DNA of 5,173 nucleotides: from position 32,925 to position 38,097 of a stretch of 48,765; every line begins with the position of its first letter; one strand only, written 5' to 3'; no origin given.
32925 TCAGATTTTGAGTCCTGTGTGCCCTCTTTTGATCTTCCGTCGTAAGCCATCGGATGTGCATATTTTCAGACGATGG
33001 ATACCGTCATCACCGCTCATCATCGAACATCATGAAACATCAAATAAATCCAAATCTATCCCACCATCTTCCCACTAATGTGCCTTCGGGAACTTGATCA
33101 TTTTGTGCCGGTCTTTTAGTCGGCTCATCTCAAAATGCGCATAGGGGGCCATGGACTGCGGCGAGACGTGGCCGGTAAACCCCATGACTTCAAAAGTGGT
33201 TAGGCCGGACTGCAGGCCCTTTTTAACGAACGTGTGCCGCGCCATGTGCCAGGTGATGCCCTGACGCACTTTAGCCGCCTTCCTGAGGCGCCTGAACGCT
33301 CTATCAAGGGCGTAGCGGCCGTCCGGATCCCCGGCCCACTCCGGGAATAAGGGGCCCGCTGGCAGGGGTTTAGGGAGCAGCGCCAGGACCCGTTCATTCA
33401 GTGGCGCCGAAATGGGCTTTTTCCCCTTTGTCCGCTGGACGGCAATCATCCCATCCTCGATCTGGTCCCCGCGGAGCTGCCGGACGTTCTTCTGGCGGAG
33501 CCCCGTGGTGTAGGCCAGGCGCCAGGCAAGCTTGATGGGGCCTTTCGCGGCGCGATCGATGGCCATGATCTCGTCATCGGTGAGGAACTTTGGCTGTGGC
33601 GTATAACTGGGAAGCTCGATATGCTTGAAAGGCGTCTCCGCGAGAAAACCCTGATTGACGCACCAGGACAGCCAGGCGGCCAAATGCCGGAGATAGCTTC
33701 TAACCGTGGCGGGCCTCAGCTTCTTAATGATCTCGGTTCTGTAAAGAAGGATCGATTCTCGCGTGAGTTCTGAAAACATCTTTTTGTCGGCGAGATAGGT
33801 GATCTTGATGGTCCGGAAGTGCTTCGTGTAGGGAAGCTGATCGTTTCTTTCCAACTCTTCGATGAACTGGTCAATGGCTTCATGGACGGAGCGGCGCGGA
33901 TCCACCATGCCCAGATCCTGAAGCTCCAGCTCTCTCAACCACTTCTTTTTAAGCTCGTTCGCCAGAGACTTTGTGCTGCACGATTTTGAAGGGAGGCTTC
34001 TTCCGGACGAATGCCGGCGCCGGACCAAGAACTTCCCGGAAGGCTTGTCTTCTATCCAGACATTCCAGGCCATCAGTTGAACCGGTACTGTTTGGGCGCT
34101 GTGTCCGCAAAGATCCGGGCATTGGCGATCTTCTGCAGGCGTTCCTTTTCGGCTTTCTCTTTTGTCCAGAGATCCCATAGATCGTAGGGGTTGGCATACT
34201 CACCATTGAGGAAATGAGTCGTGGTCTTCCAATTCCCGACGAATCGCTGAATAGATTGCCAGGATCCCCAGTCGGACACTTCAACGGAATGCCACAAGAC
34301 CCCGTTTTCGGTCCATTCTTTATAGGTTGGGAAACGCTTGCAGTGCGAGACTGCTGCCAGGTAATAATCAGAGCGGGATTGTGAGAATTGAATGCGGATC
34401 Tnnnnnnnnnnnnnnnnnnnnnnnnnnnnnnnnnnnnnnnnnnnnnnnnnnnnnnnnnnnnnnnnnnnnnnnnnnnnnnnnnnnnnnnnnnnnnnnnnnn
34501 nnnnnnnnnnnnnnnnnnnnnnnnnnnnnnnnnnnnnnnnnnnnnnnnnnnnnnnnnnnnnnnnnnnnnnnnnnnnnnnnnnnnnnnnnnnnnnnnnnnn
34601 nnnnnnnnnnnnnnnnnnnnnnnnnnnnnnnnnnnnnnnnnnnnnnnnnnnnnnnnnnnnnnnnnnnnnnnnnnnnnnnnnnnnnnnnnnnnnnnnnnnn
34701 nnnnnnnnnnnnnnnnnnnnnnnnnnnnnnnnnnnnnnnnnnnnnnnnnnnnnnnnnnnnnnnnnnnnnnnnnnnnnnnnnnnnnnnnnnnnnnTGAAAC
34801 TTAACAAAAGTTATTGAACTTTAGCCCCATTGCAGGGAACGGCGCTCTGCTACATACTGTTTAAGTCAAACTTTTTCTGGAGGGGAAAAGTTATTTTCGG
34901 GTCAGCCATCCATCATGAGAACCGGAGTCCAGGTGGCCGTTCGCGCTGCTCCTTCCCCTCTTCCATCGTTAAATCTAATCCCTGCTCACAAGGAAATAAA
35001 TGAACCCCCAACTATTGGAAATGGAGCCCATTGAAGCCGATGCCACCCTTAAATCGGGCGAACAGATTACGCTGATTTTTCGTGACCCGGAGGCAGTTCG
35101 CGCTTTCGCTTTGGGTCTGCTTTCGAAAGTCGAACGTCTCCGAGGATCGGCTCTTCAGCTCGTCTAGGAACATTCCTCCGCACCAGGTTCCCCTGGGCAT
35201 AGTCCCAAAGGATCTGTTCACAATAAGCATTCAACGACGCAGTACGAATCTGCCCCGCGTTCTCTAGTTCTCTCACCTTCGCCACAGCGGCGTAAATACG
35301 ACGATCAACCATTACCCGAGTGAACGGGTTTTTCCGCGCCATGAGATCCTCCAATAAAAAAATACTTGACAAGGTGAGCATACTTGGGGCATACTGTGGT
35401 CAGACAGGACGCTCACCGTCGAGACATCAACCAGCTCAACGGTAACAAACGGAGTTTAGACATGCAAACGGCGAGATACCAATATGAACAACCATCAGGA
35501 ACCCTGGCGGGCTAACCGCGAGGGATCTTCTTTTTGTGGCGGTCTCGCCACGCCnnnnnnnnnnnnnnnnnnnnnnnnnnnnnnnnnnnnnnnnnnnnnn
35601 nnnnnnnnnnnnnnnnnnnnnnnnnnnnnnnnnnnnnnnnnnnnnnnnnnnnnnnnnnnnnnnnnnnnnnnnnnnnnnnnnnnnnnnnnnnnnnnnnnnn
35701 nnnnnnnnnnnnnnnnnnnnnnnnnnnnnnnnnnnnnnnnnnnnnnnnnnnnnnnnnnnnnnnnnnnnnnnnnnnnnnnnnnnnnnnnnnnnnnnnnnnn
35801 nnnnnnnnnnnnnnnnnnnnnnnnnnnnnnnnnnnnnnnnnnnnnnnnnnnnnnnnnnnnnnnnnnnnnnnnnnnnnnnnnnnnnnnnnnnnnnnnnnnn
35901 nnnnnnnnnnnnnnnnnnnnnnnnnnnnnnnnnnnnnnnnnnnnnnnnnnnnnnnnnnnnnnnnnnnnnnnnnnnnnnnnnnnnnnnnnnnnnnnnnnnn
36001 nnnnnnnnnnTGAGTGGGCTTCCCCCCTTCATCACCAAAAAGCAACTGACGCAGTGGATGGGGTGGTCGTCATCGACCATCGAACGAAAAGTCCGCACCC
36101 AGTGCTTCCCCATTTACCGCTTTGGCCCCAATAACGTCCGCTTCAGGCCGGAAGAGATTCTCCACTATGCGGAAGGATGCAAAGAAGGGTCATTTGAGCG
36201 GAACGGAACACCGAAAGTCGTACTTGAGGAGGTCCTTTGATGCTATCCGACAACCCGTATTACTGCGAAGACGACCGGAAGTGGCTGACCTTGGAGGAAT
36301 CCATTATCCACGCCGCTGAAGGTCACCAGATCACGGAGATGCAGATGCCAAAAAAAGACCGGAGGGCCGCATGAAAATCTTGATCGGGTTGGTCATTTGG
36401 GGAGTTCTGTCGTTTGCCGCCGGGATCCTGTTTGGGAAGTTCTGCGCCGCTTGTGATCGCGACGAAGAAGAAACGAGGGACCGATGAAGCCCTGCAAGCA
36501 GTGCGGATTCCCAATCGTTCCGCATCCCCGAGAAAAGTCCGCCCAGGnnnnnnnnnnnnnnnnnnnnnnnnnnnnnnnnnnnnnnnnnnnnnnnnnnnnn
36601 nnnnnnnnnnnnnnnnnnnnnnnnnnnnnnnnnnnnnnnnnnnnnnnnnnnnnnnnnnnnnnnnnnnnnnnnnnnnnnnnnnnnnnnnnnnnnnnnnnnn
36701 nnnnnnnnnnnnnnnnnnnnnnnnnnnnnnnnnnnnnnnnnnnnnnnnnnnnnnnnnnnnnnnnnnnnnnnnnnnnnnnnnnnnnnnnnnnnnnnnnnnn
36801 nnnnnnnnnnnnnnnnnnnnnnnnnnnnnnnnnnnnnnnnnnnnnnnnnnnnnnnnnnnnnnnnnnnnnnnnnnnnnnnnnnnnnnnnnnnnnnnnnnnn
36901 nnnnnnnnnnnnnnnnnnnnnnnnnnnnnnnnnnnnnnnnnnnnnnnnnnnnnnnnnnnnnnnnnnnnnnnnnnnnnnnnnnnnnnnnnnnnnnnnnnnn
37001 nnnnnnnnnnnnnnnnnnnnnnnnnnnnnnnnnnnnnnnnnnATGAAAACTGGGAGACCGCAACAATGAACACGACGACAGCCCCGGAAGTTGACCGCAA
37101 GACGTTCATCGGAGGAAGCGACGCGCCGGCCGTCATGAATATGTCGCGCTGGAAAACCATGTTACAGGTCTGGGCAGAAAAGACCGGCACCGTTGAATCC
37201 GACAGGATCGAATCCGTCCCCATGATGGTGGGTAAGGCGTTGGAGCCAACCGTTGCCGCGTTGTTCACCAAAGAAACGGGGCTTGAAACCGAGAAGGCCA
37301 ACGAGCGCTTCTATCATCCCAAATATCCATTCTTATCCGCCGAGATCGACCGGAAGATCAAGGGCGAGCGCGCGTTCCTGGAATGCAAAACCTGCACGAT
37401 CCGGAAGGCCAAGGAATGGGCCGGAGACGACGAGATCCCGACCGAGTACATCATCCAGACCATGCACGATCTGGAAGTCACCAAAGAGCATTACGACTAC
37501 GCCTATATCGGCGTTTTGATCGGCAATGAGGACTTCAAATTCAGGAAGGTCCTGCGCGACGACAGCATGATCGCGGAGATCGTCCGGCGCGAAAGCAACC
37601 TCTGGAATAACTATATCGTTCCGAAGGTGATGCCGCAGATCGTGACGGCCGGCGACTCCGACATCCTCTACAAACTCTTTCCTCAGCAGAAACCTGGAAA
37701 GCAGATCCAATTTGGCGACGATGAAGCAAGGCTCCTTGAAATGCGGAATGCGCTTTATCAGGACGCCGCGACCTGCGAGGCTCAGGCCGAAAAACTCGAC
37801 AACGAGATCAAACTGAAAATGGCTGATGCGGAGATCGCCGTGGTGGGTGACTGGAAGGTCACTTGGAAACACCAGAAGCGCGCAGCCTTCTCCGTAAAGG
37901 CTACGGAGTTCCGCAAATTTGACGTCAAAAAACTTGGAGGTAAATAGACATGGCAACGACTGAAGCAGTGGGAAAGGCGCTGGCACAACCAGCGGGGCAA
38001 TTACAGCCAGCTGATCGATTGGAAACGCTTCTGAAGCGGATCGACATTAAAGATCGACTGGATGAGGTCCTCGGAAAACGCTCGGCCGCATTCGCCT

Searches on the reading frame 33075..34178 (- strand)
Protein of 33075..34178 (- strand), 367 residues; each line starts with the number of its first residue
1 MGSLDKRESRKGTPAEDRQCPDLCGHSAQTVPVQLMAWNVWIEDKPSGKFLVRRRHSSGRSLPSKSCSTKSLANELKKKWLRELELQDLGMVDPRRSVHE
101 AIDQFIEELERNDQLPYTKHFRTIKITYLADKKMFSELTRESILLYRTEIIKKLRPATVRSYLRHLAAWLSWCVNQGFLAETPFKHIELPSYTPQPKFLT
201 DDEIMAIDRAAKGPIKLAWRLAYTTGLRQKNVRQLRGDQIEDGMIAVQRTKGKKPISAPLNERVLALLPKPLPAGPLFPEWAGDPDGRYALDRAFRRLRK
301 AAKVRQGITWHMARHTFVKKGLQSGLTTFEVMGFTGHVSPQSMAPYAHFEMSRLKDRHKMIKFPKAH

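Call 22: search_protein_families(library=pfam, proteins=[window:33075-34178:-], max_evalue=0.01)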
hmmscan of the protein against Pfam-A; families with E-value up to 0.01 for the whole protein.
window:33075-34178:- (367 aa): 2 families
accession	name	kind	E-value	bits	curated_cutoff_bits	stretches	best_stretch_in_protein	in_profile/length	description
PF00589.27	Phage_integrase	-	5.9e-18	65.7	27.1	1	198-351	2-170/172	Phage integrase family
PF13102.12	Phage_int_SAM_5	-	0.0056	17.5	22.3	0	98-185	2-94/98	Phage integrase SAM-like domain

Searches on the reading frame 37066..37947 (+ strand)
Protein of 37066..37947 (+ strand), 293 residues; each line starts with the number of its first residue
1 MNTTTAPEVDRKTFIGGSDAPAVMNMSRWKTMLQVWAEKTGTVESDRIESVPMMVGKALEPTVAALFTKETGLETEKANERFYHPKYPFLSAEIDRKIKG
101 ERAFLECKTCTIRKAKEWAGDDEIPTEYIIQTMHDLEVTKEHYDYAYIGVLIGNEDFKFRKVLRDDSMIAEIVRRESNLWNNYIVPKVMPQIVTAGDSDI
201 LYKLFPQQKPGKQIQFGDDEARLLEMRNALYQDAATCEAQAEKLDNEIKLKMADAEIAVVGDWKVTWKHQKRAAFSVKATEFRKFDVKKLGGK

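Call 22: search_protein_families(library=pfam, proteins=[window:37066-37947:+], max_evalue=0.01)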
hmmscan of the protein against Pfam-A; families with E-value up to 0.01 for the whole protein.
window:37066-37947:+ (293 aa): 1 family
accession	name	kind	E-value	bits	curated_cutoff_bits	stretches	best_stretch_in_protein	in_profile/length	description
PF09588.16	YqaJ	-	2.3e-25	90.1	22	1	11-140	6-148/150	YqaJ-like viral recombinase domain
